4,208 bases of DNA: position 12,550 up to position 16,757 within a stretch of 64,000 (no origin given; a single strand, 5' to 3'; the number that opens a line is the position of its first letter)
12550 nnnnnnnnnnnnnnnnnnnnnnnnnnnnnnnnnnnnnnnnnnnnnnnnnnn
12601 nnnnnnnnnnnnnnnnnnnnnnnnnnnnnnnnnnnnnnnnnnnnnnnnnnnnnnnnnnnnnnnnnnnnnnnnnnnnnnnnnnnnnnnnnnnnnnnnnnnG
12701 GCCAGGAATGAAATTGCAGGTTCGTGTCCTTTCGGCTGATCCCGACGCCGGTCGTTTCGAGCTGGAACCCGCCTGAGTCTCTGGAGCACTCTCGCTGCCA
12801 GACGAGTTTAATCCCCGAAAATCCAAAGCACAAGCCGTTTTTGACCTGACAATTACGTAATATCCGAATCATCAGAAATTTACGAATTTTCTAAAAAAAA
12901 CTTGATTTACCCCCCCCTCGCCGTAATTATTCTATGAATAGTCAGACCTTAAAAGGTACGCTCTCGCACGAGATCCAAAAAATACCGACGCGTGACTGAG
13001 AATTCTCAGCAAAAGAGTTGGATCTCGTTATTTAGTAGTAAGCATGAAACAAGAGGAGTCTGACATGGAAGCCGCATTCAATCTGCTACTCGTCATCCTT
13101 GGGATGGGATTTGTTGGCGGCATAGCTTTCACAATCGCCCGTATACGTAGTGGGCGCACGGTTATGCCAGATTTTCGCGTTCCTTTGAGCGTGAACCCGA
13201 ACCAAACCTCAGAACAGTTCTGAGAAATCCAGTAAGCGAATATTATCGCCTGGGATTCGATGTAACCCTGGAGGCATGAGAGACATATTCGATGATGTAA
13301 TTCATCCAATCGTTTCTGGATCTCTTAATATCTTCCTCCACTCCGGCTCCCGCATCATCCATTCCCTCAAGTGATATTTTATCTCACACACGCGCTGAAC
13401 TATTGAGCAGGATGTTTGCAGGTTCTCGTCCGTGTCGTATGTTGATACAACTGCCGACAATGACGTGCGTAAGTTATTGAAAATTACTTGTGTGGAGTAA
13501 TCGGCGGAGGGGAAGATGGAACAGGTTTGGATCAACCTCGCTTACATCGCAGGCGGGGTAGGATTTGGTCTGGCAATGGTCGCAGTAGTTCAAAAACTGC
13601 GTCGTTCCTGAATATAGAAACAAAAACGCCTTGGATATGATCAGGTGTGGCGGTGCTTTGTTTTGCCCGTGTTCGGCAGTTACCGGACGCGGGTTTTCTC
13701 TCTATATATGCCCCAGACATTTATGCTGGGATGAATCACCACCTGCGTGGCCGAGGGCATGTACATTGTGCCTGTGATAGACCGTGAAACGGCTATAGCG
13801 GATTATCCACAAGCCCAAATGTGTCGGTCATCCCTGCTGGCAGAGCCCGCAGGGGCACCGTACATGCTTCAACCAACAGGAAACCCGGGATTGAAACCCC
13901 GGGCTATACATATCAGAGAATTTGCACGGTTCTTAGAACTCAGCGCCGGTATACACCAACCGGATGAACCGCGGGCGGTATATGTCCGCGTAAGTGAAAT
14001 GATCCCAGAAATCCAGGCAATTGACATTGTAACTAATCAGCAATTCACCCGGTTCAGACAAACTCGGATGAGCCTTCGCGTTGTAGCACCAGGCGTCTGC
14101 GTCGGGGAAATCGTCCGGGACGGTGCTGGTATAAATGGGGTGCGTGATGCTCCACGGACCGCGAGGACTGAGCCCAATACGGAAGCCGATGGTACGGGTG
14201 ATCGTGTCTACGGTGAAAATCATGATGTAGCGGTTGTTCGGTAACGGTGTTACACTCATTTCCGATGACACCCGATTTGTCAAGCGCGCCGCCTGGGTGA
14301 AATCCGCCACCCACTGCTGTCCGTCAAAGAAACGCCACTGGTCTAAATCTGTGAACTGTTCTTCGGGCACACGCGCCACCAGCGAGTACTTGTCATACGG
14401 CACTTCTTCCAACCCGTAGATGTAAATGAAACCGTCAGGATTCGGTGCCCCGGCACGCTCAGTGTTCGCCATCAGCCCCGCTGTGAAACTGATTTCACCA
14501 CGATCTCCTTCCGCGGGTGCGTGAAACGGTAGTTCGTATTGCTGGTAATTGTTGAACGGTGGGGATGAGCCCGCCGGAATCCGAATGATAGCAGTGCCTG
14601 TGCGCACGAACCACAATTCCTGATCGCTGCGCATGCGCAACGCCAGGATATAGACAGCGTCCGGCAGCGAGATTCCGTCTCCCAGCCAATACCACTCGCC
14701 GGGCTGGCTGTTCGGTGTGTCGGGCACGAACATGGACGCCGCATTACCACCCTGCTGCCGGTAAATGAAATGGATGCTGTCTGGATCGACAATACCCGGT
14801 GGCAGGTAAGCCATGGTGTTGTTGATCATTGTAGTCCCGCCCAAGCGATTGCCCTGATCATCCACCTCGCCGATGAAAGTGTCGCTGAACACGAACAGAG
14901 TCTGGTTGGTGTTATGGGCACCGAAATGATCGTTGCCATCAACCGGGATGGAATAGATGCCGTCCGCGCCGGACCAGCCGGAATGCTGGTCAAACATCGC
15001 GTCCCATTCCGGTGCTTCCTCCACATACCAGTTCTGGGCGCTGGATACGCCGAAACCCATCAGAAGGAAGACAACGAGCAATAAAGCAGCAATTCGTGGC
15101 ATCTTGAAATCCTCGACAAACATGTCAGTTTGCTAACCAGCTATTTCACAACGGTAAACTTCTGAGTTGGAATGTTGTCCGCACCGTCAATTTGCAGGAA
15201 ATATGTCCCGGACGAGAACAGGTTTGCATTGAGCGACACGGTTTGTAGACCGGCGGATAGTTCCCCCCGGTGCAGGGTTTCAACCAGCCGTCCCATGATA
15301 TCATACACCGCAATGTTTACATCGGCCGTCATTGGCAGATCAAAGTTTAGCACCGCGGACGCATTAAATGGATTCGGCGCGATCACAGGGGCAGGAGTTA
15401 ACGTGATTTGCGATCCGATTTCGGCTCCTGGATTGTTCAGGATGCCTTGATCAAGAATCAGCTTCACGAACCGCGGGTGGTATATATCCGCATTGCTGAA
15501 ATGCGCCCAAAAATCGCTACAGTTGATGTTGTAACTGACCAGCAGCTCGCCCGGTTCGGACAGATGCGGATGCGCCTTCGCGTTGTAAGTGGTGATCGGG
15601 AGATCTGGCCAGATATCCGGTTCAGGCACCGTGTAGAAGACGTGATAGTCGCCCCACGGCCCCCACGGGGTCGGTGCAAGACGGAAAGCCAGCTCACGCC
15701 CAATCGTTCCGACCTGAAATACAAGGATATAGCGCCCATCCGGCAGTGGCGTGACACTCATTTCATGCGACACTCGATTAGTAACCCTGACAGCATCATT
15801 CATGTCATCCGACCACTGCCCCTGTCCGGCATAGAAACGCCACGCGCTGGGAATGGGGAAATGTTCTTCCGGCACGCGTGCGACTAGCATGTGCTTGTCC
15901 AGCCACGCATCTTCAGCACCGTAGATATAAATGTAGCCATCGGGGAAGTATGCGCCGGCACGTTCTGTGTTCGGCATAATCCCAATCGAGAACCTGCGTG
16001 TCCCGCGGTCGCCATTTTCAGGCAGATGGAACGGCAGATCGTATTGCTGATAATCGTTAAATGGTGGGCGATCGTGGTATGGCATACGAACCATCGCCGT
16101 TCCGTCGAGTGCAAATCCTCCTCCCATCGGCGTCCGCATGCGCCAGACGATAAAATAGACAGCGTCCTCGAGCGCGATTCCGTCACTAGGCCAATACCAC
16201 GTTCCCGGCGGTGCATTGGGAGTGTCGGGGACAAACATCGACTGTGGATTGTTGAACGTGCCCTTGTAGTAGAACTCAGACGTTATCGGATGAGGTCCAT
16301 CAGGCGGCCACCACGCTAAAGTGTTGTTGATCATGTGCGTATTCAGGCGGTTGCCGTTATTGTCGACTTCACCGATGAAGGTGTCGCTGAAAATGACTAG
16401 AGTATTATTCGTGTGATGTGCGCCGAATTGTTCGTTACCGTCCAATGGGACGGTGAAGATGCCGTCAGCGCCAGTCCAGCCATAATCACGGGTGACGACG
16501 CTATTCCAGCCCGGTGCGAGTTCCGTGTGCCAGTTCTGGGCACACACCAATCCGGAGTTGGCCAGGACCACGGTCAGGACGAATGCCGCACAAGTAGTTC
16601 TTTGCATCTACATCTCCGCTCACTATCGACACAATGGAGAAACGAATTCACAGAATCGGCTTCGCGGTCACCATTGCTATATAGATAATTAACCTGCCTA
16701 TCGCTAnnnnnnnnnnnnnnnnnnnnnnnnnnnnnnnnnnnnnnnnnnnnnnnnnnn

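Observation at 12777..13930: One-kb non-coding island with two SD-led small hydrophobic peptide genes; a third paralog at 62606..62743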

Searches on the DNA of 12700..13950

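Call 33: search_rna_families(source=window, start=12700, end=13950, threshold=evalue, max_evalue=10)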
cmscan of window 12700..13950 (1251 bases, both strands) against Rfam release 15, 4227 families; matches with E-value up to 10: 6.
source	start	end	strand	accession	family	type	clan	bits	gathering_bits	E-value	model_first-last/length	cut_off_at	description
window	13866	13897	-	RF01373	CRISPR-DR60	Gene; CRISPR;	-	18.6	45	3.1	1-37/37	no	CRISPR RNA direct repeat element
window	13655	13744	-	RF03052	RAGATH-28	Gene; sRNA;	-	17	45.3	3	1-85/85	no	RAGATH-28 RNA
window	13308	13362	-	RF01120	sR33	Gene; snRNA; snoRNA; CD-box;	-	16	37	2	1-55/55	no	Small nucleolar RNA sR33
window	13884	13911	+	RF01687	Acido-Lenti-1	Gene; sRNA;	-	15.8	37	1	1-46/46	no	Acido-Lenti-1 RNA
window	12958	12969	-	RF01382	HIV-1_SL4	Cis-reg;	-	15.3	31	5.9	4-15/20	no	HIV-1 stem-loop 4 packaging signal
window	13880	13934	+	RF01394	isrK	Gene; sRNA;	-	12.7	50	8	1-77/77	no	isrK Hfq binding RNA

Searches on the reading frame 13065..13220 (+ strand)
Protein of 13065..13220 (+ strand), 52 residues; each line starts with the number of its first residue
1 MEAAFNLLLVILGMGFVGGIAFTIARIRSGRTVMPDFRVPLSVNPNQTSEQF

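Call 16: search_protein_families(library=pfam, proteins=[window:13065-13220:+], max_evalue=10)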
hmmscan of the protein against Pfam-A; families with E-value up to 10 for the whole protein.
seq(52 aa): 3 families
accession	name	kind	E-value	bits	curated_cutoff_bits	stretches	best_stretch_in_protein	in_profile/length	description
PF20857.2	Pgp3_helical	-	0.11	12.8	27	1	2-24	3-25/39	Immunodominant antigen Pgp3, helical domain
PF20538.3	DUF6753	-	0.28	11.1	27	1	4-24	117-137/217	Family of unknown function (DUF6753)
PF05808.16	Podoplanin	-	0.33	11.7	30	1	10-31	112-133/135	Podoplanin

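Call 17: search_protein_families(library=ncbifam, proteins=[window:13065-13220:+], max_evalue=10)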
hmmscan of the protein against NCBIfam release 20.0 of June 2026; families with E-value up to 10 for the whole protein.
seq(52 aa): 1 family
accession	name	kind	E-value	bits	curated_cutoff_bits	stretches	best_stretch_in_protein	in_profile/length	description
TIGR00847.1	ccoS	equivalog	0.11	12.2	28.35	1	1-22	1-22/51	cbb3-type cytochrome oxidase assembly protein CcoS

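Call 18: find_homologous_proteins(query=window:13065-13220:+, max_evalue=1)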
Query seq(52 aa) (52 aa): 1 proteins with E <= 1 among 1 candidates.
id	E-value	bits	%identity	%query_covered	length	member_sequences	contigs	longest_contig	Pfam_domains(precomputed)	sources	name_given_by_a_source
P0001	1.3e-25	104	100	100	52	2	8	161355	-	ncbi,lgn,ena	-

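Call 19: list_cluster_members(proteins=[P0001, window:13516-13608:+, window:62609-62743:-, window:62609-62839:-, window:13044-13220:+])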
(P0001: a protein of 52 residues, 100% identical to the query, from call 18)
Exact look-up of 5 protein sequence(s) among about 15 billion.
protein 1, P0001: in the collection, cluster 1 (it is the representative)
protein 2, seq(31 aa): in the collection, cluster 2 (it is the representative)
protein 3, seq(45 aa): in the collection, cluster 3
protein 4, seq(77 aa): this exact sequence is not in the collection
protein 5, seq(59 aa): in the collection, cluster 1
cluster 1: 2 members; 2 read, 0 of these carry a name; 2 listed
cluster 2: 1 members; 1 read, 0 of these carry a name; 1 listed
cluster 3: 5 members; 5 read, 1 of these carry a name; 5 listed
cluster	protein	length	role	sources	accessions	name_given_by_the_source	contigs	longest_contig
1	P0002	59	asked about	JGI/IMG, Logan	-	-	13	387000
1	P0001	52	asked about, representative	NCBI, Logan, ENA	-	-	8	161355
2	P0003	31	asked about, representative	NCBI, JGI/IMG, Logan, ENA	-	-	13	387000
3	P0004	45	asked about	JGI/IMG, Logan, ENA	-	-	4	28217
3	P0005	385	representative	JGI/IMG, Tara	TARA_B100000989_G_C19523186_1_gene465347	strand:- start:1712 stop:2869 length:1158 start_codon:yes stop_codon:yes ...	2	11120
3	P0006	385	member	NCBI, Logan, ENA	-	-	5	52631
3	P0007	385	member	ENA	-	-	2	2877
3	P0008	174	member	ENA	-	-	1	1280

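Call 22: find_encoding_contigs(protein=P0004, flank=6000, max_places=6)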
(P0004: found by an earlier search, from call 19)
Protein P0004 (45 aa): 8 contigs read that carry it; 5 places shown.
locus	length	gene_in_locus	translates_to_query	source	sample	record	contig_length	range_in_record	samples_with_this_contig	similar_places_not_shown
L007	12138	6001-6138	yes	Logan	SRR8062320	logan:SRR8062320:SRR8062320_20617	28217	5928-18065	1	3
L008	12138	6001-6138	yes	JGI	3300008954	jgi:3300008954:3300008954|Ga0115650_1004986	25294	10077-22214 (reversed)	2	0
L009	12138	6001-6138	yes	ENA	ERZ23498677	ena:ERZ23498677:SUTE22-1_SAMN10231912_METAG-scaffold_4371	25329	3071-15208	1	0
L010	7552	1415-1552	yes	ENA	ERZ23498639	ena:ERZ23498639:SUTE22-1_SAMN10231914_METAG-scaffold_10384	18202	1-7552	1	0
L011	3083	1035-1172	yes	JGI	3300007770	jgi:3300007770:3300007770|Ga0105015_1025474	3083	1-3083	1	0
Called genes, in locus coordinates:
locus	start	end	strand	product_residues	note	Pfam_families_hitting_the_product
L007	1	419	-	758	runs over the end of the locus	PF00912:Transgly, PF00905:Transpeptidase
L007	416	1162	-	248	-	PF00149:Metallophos, PF12850:Metallophos_2 (faint)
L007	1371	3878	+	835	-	PF20773:InhA-like_MAM (faint), PF18962:Por_Secre_tail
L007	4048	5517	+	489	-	-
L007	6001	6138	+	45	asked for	-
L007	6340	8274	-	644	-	-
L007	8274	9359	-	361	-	PF01075:Glyco_transf_9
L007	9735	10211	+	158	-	PF02699:YajC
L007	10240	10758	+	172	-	PF01327:Pep_deformylase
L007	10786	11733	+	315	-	PF00551:Formyl_trans_N, PF02911:Formyl_trans_C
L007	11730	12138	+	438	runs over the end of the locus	PF01029:NusB, PF01189:Methyltr_RsmB-F, PF13847:Methyltransf_31 (weak)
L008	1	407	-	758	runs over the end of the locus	PF00912:Transgly, PF00905:Transpeptidase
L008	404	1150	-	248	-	PF00149:Metallophos, PF12850:Metallophos_2 (faint)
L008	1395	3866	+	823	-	PF20773:InhA-like_MAM (faint), PF18962:Por_Secre_tail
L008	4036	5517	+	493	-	-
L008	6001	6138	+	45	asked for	-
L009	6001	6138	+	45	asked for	-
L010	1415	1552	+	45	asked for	-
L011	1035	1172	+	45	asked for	-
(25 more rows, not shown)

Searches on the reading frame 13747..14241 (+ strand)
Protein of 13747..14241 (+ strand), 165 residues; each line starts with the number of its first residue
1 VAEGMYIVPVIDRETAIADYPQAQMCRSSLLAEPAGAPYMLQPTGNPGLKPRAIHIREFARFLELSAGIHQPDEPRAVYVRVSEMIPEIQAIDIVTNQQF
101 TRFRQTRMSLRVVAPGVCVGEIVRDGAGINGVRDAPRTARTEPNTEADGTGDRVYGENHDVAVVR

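Call 93: search_protein_families(library=pfam, proteins=[window:13747-14241:+], max_evalue=0.01)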
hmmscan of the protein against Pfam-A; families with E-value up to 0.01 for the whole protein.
window:13747-14241:+ (165 aa): 0 families

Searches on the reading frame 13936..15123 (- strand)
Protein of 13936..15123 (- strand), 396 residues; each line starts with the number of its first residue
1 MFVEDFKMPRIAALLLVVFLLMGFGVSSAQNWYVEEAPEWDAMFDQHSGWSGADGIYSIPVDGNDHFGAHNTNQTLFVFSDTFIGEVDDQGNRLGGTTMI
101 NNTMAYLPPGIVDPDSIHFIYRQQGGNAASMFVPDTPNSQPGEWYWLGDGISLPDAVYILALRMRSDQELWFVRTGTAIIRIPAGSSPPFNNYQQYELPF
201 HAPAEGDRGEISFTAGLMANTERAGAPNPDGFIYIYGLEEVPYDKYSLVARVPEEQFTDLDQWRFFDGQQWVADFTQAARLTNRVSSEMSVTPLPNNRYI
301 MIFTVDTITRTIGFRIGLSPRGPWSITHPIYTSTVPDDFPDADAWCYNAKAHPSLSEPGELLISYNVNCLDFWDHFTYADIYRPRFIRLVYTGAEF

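Call 70: search_protein_families(library=pfam, proteins=[window:13936-15123:-], max_evalue=0.00001)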
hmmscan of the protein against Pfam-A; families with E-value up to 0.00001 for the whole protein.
window:13936-15123:- (396 aa): 2 families
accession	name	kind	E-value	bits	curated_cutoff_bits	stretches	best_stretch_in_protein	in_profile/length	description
PF13810.12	DUF4185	-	3.4e-15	56.5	39.5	1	71-333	24-273/309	Domain of unknown function (DUF4185)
PF16396.11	DUF5005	-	9.9e-06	25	29.6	0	347-390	388-434/443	Domain of unknown function (DUF5005)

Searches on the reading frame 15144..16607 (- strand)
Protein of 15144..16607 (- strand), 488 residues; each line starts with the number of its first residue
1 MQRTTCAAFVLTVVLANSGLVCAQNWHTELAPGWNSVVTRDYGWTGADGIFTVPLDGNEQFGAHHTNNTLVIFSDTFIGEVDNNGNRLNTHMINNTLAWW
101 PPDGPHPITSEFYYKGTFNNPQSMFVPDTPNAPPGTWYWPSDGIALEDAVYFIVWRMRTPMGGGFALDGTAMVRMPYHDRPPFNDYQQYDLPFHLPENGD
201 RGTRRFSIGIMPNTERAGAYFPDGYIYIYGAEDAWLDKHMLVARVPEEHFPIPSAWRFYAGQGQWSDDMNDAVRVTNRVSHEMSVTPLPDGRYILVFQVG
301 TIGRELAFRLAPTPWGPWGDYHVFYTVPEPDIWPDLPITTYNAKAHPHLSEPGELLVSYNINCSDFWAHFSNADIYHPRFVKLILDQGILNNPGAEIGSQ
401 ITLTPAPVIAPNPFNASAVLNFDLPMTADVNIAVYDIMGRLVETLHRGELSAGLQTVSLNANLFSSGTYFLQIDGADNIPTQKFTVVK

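Call 70: search_protein_families(library=pfam, proteins=[window:15144-16607:-], max_evalue=0.00001)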
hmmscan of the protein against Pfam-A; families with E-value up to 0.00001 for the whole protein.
window:15144-16607:- (488 aa): 3 families
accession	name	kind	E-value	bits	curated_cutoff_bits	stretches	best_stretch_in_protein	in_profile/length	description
PF13810.12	DUF4185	-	1e-13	51.7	39.5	1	204-325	160-271/309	Domain of unknown function (DUF4185)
PF18962.6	Por_Secre_tail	-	4.3e-09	37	27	1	411-486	3-75/75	Secretion system C-terminal sorting domain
PF16396.11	DUF5005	-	2.1e-08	33.8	29.6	1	223-384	263-434/443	Domain of unknown function (DUF5005)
